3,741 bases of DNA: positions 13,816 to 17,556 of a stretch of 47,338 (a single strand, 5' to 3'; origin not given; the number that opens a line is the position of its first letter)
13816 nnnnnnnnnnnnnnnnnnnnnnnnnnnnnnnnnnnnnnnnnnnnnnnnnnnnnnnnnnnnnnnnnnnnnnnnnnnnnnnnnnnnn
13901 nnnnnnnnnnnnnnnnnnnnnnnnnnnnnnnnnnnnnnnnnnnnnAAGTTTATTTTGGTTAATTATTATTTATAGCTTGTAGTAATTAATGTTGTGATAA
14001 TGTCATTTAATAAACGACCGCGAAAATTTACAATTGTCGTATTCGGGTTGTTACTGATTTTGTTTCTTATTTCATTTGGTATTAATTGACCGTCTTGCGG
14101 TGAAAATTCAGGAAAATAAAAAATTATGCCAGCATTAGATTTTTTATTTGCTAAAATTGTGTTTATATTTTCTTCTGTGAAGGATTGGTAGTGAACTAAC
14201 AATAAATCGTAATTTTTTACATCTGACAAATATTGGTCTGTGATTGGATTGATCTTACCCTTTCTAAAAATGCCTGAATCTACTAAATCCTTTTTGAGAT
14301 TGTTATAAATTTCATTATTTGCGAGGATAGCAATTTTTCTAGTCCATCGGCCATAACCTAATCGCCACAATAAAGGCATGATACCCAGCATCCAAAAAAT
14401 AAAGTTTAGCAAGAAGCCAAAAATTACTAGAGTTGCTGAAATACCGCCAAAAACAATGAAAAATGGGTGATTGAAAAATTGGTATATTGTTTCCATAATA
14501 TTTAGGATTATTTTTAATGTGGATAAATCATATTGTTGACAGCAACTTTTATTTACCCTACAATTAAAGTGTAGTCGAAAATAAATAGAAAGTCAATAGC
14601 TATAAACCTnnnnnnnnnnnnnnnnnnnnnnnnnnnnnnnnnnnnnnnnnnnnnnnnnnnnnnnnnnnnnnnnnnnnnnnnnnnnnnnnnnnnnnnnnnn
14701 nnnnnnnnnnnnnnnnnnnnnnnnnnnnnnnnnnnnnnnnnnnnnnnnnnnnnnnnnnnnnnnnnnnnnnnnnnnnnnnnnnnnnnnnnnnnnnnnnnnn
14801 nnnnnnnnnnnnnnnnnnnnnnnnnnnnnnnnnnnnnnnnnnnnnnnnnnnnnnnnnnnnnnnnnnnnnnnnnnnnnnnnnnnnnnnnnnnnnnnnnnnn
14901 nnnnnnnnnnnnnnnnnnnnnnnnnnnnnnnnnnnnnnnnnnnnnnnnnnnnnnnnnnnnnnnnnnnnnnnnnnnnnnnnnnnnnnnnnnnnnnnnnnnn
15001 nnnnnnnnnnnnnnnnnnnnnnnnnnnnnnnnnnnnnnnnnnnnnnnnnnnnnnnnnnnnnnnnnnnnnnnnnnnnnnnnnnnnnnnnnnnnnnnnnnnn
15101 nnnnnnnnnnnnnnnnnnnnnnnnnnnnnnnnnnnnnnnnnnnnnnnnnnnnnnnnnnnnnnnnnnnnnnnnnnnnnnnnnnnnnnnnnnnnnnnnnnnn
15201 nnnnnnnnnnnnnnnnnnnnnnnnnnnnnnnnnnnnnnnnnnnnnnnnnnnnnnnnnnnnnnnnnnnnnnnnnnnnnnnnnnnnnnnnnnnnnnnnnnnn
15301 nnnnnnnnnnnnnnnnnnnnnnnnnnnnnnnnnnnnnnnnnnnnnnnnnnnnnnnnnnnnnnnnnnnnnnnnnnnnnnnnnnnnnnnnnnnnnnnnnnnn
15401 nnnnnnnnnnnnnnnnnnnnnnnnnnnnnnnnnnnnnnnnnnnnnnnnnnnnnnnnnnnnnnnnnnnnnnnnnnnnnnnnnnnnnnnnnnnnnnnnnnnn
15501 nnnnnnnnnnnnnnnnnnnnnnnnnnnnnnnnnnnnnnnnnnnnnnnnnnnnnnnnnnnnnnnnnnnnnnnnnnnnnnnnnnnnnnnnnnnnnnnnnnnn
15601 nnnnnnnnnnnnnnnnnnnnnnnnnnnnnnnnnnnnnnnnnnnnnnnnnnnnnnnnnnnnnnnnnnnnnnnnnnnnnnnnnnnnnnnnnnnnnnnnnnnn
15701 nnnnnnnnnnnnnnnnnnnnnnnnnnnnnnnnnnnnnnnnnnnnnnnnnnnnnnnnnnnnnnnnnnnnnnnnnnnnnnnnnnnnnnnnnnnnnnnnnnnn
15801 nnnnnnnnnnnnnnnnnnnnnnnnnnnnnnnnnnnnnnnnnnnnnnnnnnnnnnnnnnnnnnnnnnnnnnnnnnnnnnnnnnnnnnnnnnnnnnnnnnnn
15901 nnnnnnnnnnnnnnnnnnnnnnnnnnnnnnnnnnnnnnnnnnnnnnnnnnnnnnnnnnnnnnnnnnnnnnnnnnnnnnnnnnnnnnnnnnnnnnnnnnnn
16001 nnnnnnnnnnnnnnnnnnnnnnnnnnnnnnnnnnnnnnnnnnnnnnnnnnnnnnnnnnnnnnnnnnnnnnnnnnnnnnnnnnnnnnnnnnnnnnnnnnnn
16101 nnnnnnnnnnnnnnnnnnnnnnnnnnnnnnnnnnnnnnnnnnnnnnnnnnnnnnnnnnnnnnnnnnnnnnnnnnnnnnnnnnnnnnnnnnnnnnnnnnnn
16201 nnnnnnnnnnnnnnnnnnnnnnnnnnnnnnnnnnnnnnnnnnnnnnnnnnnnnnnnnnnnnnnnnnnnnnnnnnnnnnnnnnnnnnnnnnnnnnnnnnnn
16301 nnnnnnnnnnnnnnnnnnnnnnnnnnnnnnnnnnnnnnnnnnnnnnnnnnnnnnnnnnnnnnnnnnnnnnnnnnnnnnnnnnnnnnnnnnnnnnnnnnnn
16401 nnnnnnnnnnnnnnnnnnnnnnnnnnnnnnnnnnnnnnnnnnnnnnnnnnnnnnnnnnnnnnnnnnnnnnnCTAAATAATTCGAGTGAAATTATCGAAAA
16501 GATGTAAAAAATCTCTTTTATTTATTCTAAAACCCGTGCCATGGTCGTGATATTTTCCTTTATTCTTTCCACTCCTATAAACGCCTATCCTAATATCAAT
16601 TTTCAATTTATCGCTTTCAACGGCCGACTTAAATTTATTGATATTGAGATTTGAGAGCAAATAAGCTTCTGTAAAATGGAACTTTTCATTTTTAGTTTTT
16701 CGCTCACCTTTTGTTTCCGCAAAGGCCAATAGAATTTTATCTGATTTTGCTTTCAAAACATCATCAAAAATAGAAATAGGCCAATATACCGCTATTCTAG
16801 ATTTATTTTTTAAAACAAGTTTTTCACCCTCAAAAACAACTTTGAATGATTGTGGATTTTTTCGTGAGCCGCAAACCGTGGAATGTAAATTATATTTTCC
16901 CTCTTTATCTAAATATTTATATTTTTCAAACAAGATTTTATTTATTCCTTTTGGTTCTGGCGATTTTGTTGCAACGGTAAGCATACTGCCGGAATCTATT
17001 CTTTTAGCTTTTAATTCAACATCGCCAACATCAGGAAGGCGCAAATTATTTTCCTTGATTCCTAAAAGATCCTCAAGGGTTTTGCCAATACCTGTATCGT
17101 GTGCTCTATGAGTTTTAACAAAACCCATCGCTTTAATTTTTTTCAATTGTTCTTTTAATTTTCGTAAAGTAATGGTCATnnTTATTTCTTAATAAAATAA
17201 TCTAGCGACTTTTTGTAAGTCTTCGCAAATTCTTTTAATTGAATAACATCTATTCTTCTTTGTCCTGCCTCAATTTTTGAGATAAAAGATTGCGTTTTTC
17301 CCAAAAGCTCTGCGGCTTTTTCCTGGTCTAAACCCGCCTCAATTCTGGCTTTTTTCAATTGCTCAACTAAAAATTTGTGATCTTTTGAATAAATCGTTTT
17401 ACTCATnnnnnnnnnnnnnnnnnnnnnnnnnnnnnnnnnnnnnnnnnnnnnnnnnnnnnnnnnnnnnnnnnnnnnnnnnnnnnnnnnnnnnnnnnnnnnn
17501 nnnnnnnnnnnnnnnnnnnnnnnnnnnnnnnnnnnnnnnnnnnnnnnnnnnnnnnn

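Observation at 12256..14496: Compact CBASS-like operon: TM-Rossmannoid effector, CD-NTase, lone E2 with SEC-C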

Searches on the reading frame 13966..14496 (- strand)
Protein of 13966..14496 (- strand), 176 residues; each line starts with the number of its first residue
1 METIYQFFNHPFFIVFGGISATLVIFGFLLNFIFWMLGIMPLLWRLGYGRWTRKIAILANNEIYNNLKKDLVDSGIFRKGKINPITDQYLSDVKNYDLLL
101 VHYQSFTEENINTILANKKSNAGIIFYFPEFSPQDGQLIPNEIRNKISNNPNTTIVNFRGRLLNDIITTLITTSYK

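Call 3: search_protein_families(library=pfam, proteins=[window:13966-14496:-], max_evalue=0.1)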
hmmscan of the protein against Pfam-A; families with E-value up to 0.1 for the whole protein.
window:13966-14496:- (176 aa): 1 family
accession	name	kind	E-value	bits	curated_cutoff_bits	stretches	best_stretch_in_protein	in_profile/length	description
PF23282.1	WHD_ROQ1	-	0.07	13.7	24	0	53-102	12-61/76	Disease resistance protein Roq1-like, winged-helix domain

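Call 4: search_protein_families(library=padloc, proteins=[window:13966-14496:-], max_evalue=0.1)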
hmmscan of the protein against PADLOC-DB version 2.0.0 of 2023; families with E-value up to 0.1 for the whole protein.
window:13966-14496:- (176 aa): 4 families
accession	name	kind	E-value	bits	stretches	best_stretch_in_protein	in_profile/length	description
PDLC00664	Effector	-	1.3e-61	205.7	1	1-175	1-171/174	1TM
PDLC01057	C3a59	-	2.5e-36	123.2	1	5-176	3-166/167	trans-membrane (TM)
PDLC01158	Mem_04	-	8.3e-06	23.6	1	134-173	170-207/212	"Membrane protein (2TM at N-terminus and a globular domain) in type III operon, could be a CARF domain diverged beyond r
PDLC01157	Mem_03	-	0.011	13.9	1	52-155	51-150/167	"Membrane protein (2TM at N-terminus and a globular domain) in type III operon, could be a CARF domain diverged beyond r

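Call 5: search_protein_families(library=ncbifam, proteins=[window:13966-14496:-], max_evalue=0.1)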
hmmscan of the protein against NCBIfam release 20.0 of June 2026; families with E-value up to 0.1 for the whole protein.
window:13966-14496:- (176 aa): 0 families

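Call 34: find_homologous_proteins(query=window:13966-14496:-, max_evalue=0.001)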
Query window:13966-14496:- (176 aa): 549 proteins with E <= 0.001 among 589 candidates; the best 120 are listed.
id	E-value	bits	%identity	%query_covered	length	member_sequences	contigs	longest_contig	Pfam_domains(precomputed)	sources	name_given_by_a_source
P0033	1.0e-106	372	95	100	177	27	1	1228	-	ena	-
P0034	7.8e-94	330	82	100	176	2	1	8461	-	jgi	-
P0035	3.3e-93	328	84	100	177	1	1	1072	-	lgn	-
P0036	2.0e-91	323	81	100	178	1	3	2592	-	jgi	-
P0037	2.7e-90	319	82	100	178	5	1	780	-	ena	-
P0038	5.4e-89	315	82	100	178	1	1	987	-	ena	-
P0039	3.6e-87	309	79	100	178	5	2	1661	-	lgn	-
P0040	2.8e-85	303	78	100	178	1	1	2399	-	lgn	-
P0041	6.0e-82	292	76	100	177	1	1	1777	-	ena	-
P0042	8.6e-81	288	70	100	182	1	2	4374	-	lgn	-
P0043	2.6e-80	286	74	100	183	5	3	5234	-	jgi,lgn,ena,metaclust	metaclust:\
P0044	3.0e-80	286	73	100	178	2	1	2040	-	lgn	-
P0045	4.1e-80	286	68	100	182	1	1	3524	-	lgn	-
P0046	1.7e-79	284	69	100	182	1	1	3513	-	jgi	jgi:hypothetical protein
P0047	2.2e-79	283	70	99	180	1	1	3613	-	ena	-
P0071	1.7e-74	267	71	99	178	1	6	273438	-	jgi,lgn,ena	jgi:hypothetical protein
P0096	1.2e-70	255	64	99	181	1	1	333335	-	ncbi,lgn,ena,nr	ncbi:MAG: hypothetical protein G01um10145_52 [Microgenomates group bacterium Gr01-1014_5]|nr:MAG: hy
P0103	2.2e-69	251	63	100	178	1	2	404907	-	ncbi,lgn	-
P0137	4.6e-64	233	63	100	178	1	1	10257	-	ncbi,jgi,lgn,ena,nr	ncbi:MAG: hypothetical protein KJ674_05525 [Nanoarchaeota archaeon]|nr:hypothetical protein [Nanoarc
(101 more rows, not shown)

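Call 47: predict_structure(alignment_id=A2)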
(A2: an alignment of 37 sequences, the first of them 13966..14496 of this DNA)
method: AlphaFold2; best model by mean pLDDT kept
length: 176 residues; sequences in the alignment: 37
mean_pLDDT: 83.8   pTM: 0.69
mean pLDDT of the five models: 83.8, 83.2, 81.7, 81.5, 81.2
residues with pLDDT >= 90: 59; 70-90: 90; 50-70: 26; < 50: 1
segments of 3 or more residues with pLDDT < 50: none
pLDDT, mean of each block of 10 residues (from residue 1): 80 88 91 81 66 87 90 83 90 91 92 92 88 83 90 81 68 57
secondary structure, 60 per line:
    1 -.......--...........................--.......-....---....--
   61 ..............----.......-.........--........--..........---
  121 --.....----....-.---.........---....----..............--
elements in order: H2-8 H11-37 H40-46 H48-51 E55-58 H61-74 E82-85 H87-95 E98-102 H108-117 E123-127 H141-149 E153-156 H161-174

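Call 50: fold_search(model_id=the predicted structure, library=pdb)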
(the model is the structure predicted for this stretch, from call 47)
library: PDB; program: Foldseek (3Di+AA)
matches with E <= 10: 1598; with E <= 0.001: 0
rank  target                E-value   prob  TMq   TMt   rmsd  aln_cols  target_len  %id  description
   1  8rpt_A                1.9e-03  1.00  0.43  0.54   4.0       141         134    9  Crystal structure of human DNPH1 mutant- D80A (released 2024-11-20)
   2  4n0p_A                2.3e-03  1.00  0.42  0.52   4.4       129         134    8  Crystal structure of a pilus assembly protein CpaE (CC_2943) from Caulobacter crescentus CB15 at 1.75 A resolution (PS (released 2013-11-27)
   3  6y3x_A                3.1e-03  1.00  0.45  0.13   3.6       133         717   16  Crystal structure of the Francisella novicida lysine decarboxylase LdcF (released 2021-01-27)
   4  4kxl_C                3.1e-03  1.00  0.43  0.54   6.2       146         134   11  Crystal structure of DNPH1 (RCL) with 6-CYCLOPENTYL-AMP (released 2014-02-05)
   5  8os9_B                3.4e-03  1.00  0.43  0.57   4.1       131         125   10  Structure of Homo sapiens 2'-deoxynucleoside 5'-phosphate N-hydrolase 1 (DNPH1) (released 2023-08-30)
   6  4dn6_A                4.3e-03  1.00  0.47  0.62   4.1       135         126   10  Crystal structure of a putative pilus assembly protein (cpaE) from Burkholderia thailandensis E264 at 2.80 A resolutio (released 2012-02-29)
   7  4n0p_B                4.6e-03  0.99  0.42  0.53   4.8       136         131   10  Crystal structure of a pilus assembly protein CpaE (CC_2943) from Caulobacter crescentus CB15 at 1.75 A resolution (PS (released 2013-11-27)
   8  8os9_A                4.9e-03  1.00  0.43  0.57   4.1       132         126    9  Structure of Homo sapiens 2'-deoxynucleoside 5'-phosphate N-hydrolase 1 (DNPH1) (released 2023-08-30)
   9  6li1                  4.9e-03  0.98  0.40  0.20  11.1       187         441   11  Crystal structure of GPR52 ligand free form with flavodoxin fusion (released 2020-02-26)
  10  7e90_B                5.6e-03  1.00  0.43  0.60   4.3       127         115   12  Crystal structure of the receiver domain (D51E) of the response regulator VbrR from Vibrio parahaemolyticus (released 2021-04-28)
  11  4myr_D                5.9e-03  0.99  0.41  0.54   4.8       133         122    9  Crystal structure of a putative CpaE2 pilus assembly protein (CpaE2) from Sinorhizobium meliloti 1021 at 2.72 A resolu (released 2013-10-16)
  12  8osc_A                6.3e-03  1.00  0.44  0.60   4.0       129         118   12  Structure of Homo sapiens 2'-deoxynucleoside 5'-phosphate N-hydrolase 1 (DNPH1) bound to deoxyuridine 5'- monophosphat (released 2023-08-30)
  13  4kxm_C                6.3e-03  1.00  0.45  0.57   4.2       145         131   12  Crystal structure of DNPH1 (RCL) WITH N6-ISOPENTENYL-AMP (released 2014-02-05)
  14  9i57_A                6.7e-03  1.00  0.44  0.52   4.8       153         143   11  Crystal structure of DNPH1 bound by compound 39. (released 2025-11-12)
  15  9i9q_C                6.7e-03  1.00  0.42  0.56   4.7       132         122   11  Crystal structure of DNPH1 bound by compound 2. (released 2025-11-12)
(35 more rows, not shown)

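Call 61: find_encoding_contigs(protein=P0103, flank=5000, max_places=1)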
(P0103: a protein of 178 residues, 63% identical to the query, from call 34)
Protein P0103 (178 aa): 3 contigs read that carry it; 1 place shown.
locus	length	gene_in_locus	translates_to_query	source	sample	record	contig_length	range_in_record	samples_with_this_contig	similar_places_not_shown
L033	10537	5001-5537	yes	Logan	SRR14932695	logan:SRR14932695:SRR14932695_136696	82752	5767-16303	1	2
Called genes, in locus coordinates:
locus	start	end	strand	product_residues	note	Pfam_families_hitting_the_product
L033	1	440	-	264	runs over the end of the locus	-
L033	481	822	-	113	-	-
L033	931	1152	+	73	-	PF24250:HVO_2718 (faint), PF13560:HTH_31, PF12844:HTH_19, PF01381:HTH_3, PF13443:HTH_26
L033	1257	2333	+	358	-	-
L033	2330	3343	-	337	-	PF00145:DNA_methylase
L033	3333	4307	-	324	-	PF00145:DNA_methylase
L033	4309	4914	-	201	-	PF01726:LexA_DNA_bind, PF00717:Peptidase_S24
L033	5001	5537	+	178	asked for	-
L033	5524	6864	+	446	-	PF18144:SMODS (weak), PF18134:AGS_C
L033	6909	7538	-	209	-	-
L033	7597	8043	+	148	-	-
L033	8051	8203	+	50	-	-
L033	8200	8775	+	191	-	-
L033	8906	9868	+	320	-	PF01699:Na_Ca_ex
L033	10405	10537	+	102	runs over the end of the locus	PF02311:AraC_binding (weak), PF07883:Cupin_2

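Call 62: find_encoding_contigs(protein=P0096, flank=5000, max_places=1)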
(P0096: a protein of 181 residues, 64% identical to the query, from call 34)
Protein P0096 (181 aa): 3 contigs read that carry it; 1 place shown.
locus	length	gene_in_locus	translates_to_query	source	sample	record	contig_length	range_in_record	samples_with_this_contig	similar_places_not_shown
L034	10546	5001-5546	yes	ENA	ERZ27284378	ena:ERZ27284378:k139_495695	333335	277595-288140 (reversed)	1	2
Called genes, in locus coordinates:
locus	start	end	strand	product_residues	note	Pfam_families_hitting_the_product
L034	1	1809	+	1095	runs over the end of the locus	PF02384:N6_Mtase, PF20473:MmeI_Mtase (weak), PF07669:Eco57I, PF18135:Type_ISP_C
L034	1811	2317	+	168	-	-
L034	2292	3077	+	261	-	PF12705:PDDEXK_1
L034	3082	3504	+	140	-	-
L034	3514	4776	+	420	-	PF13365:Trypsin_2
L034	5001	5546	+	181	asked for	-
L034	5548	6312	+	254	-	PF18144:SMODS (faint)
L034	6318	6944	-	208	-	PF01551:Peptidase_M23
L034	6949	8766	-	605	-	PF01935:DUF87, PF12846:AAA_10, PF19044:P-loop_TraG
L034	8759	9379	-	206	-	PF26593:TraC-like (weak)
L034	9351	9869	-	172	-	-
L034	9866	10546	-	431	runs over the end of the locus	PF18895:T4SS_pilin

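Call 63: find_encoding_contigs(protein=P0071, flank=5000, max_places=1)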
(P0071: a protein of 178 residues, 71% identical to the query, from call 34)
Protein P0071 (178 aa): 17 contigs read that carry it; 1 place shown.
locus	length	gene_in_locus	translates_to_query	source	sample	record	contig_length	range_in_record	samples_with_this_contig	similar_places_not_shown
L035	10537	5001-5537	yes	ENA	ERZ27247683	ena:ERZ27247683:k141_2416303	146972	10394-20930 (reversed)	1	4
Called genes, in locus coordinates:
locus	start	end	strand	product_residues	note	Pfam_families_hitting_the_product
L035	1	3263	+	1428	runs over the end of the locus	-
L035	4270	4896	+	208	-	-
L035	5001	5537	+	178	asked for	-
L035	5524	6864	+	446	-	PF18134:AGS_C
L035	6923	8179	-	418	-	PF05221:AdoHcyase, PF02826:2-Hacid_dh_C (weak), PF00670:AdoHcyase_NAD, PF07991:KARI_N (weak)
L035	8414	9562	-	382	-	PF00438:S-AdoMet_synt_N, PF02772:S-AdoMet_synt_M, PF02773:S-AdoMet_synt_C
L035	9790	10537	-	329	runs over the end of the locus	PF00483:NTP_transferase, PF12804:NTP_transf_3, PF25087:GMPPB_C (weak)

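Call 64: find_encoding_contigs(protein=P0137, flank=5000, max_places=1)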
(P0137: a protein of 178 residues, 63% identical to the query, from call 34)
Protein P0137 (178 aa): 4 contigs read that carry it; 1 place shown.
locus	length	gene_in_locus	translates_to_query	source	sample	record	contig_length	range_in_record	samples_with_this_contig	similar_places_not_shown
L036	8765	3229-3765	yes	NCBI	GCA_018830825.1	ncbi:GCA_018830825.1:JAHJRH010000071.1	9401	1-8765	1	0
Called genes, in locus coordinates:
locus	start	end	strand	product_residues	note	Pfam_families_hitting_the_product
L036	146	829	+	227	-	PF20582:UPF0758_N, PF04002:RadC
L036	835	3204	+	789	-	PF13588:HSDR_N_2, PF02384:N6_Mtase, PF01170:UPF0020 (faint), PF07669:Eco57I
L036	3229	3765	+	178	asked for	-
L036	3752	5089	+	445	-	PF18144:SMODS (weak), PF18134:AGS_C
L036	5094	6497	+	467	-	PF01420:Methylase_S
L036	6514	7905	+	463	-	PF03235:GmrSD_N, PF01844:HNH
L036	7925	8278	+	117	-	-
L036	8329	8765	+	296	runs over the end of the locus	-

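Call 77: search_protein_families(library=padloc, proteins=[L033:5524-6864:+, L034:5548-6312:+, L033:5001-5537:+], max_evalue=0.00001)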
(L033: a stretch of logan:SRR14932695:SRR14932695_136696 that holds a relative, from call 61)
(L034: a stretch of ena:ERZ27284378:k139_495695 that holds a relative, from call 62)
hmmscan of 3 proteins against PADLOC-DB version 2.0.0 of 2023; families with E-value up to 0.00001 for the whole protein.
L033:5524-6864:+ (446 aa): 25 families
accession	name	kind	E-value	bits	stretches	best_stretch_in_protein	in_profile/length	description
PDLC00785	Cyclase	-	2.2e-173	575.6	1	1-445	1-441/443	oligonucleotide-cyclase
PDLC00796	Cyclase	-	7e-39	132.4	2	337-445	318-429/432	oligonucleotide-cyclase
PDLC00823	Cyclase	-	7.3e-26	89.5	1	30-279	33-241/285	oligonucleotide-cyclase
PDLC00793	Cyclase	-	1.3e-24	85.2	1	334-445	346-460/462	oligonucleotide-cyclase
PDLC00770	Cyclase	-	1.1e-20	71.9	1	346-444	405-506/509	oligonucleotide-cyclase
PDLC00809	Cyclase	-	2.2e-19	68.2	1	44-285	46-258/295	oligonucleotide-cyclase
PDLC00778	Cyclase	-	2.1e-15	54.5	1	359-445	367-453/455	oligonucleotide-cyclase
PDLC00805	Cyclase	-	4.9e-15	53.8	1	32-274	55-268/314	oligonucleotide-cyclase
PDLC00803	Cyclase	-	1.1e-14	52.8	1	42-291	46-242/253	oligonucleotide-cyclase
PDLC00776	Cyclase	-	1.3e-14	52.2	1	5-145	4-137/287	oligonucleotide-cyclase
PDLC00802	Cyclase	-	1.4e-13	48.8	1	167-288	181-294/332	oligonucleotide-cyclase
PDLC00792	Cyclase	-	2.1e-13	48.2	1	40-136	45-136/236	oligonucleotide-cyclase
PDLC00810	Cyclase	-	2.6e-12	44.9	1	44-188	50-165/335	oligonucleotide-cyclase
PDLC00822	Cyclase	-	1.5e-11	42.3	1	39-246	45-266/375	oligonucleotide-cyclase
PDLC00808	Cyclase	-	4.8e-10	37.2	0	188-244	174-228/325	oligonucleotide-cyclase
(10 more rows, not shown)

L034:5548-6312:+ (254 aa): 6 families
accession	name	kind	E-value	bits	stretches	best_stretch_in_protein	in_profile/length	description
PDLC00803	Cyclase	-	4.2e-85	283.4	1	1-254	1-253/253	oligonucleotide-cyclase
PDLC00776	Cyclase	-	8.2e-16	56.2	1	43-236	43-245/287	oligonucleotide-cyclase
PDLC00823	Cyclase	-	8.5e-14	49.8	1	44-241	44-248/285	oligonucleotide-cyclase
PDLC00808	Cyclase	-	9e-13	46.2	1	40-173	48-198/325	oligonucleotide-cyclase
PDLC00814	Cyclase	-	1.9e-06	25.5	0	48-192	53-211/295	oligonucleotide-cyclase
PDLC00822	Cyclase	-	2.5e-06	25.1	0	45-123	47-131/375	oligonucleotide-cyclase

L033:5001-5537:+ (178 aa): 2 families
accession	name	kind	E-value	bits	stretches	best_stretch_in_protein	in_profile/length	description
PDLC00664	Effector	-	2.9e-61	204.5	1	1-178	1-174/174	1TM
PDLC01057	C3a59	-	1.2e-34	117.7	1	7-177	5-167/167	trans-membrane (TM)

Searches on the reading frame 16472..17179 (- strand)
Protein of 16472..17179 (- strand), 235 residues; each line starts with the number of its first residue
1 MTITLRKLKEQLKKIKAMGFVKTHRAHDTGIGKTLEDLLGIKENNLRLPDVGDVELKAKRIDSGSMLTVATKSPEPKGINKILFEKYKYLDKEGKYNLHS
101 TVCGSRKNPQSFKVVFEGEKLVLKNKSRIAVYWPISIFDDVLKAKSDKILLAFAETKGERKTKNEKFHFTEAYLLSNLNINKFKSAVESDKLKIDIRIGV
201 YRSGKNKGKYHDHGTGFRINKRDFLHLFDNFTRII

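Call 3: search_protein_families(library=pfam, proteins=[window:16472-17179:-], max_evalue=0.1)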
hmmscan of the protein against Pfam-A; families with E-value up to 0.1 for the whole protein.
window:16472-17179:- (235 aa): 1 family
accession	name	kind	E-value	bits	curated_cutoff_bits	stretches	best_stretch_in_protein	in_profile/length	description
PF15515.12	MvaI_BcnI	-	1.9e-43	149.5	25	1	10-228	2-227/227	MvaI/BcnI restriction endonuclease family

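Call 4: search_protein_families(library=padloc, proteins=[window:16472-17179:-], max_evalue=0.1)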
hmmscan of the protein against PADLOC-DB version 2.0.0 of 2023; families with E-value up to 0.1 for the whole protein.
window:16472-17179:- (235 aa): 6 families
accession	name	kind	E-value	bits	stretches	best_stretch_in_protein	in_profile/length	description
PDLC03521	REase_II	-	5.8e-40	135.5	1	4-225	4-237/246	Type II restriction enzyme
PDLC03524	REase_II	-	1.5e-20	72.1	2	2-96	3-101/260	Type II restriction enzyme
PDLC03424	REase_II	-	1.2e-19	69.1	1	10-234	11-237/238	Type II restriction enzyme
PDLC03305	MTase_II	-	1.9e-19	68.3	2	2-96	256-354/513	Type II methyltransferase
PDLC03584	REase_II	-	1.7e-13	48.4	1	8-228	174-395/405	Type II restriction enzyme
PDLC02506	BrxL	-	0.0044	13.4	1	6-86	450-523/680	BrxL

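Call 5: search_protein_families(library=ncbifam, proteins=[window:16472-17179:-], max_evalue=0.1)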
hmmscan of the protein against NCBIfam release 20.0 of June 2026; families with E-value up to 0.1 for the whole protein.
window:16472-17179:- (235 aa): 0 families

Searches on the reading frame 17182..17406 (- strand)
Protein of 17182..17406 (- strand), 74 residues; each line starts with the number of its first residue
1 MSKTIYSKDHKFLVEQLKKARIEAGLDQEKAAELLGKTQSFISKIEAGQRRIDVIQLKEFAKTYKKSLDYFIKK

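Call 3: search_protein_families(library=pfam, proteins=[window:17182-17406:-], max_evalue=0.1)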
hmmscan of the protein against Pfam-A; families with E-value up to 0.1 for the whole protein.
window:17182-17406:- (74 aa): 8 families
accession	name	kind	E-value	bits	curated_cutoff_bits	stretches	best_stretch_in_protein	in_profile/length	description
PF01381.28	HTH_3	-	5.6e-15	55.6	23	1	17-71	1-55/55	Helix-turn-helix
PF13560.12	HTH_31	-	1.4e-08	35.3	27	1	13-64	2-54/64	Helix-turn-helix domain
PF12844.13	HTH_19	-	6.6e-08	32.8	30.2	1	15-73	2-60/64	Helix-turn-helix domain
PF13413.12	HTH_25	-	0.0021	18.3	24.6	1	16-49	1-34/62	Helix-turn-helix domain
PF09048.16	Cro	-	0.008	16.6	32.7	1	27-56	14-43/59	Cro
PF14156.11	AbbA_antirepres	-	0.02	15.2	27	1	26-65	22-58/63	Antirepressor AbbA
PF15731.11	MqsA_antitoxin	-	0.083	13.4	30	1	15-55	72-112/131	Antitoxin component of bacterial toxin-antitoxin system, MqsA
PF13744.12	HTH_37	-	0.084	13.1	27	1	13-57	19-64/80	Helix-turn-helix domain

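Call 4: search_protein_families(library=padloc, proteins=[window:17182-17406:-], max_evalue=0.1)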
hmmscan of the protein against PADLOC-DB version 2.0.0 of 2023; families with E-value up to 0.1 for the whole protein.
window:17182-17406:- (74 aa): 21 families
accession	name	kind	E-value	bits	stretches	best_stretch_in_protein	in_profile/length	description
PDLC02926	HTH_VI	-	6.8e-09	33.9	1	15-65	4-54/92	-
PDLC04142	capH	-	9.4e-09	34.3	1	11-73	5-67/103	capH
PDLC03947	RmrA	-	2.3e-07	28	1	7-74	6-73/383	-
PDLC03952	RmrA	-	3.1e-07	27.6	1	9-74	19-84/395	-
PDLC03951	RmrA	-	1.3e-06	25.6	1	12-73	8-69/400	-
PDLC03954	RmrA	-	5e-06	23.7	1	10-73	8-71/380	-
PDLC03665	Control_protein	-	1.5e-05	23.1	1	15-62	11-59/77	control protein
PDLC03664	Control_protein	-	4.2e-05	21.9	1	14-61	15-62/74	control protein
PDLC03953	RmrA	-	4.5e-05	20.8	1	14-71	7-64/373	-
PDLC03948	RmrA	-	0.00053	17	1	11-73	7-69/397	-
PDLC03949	RmrA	-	0.00078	16.4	1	14-73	4-63/363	-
PDLC03944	RmrA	-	0.0011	16.2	1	9-74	3-68/384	-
PDLC03956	RmrA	-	0.0016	15.6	1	11-73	7-70/399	-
PDLC03943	RmrA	-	0.0028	14.8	1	13-71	3-61/370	-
PDLC03671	Control_protein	-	0.0036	15.5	1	11-68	13-70/84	control protein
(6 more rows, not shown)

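Call 5: search_protein_families(library=ncbifam, proteins=[window:17182-17406:-], max_evalue=0.1)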
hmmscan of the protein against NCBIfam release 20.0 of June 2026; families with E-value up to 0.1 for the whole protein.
window:17182-17406:- (74 aa): 9 families
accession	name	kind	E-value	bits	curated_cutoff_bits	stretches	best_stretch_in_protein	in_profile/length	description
TIGR03070.1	couple_hipB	subfamily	6.5e-08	32.4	71.65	1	15-53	5-43/58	type II toxin-antitoxin system Y4mF family antitoxin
NF041951.1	phage_RstR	subfamily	1.8e-06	28.2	80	1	15-73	5-63/108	RstR family transcriptional repressor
NF007408.0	PRK09943.1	equivalog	5.4e-06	26.1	211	1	15-72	10-67/185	HTH-type transcriptional regulator PuuR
TIGR03830.1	CxxCG_CxxCG_HTH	subfamily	3.6e-05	23.6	61.8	1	7-52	60-105/127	type II TA system antitoxin MqsA family protein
NF058600.1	TransRegSco1979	equivalog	0.00014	21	350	1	13-65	9-61/280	Sco1979 family transcriptional regulator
NF006015.0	PRK08154.1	subfamily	0.0019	17.4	204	1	13-73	31-91/314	anaerobic benzoate catabolism transcriptional regulator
TIGR00270.2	TIGR00270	equivalog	0.0038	17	110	1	15-49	78-112/159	multiprotein bridging factor aMBF1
NF047948.1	male_kill_WMK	equivalog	0.01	15.3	300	1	15-64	165-214/300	WO male-killing family protein Wmk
NF038139.1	Reg_Aceta_RamB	equivalog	0.049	12.3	700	1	15-71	5-61/465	acetate metabolism transcriptional regulator RamB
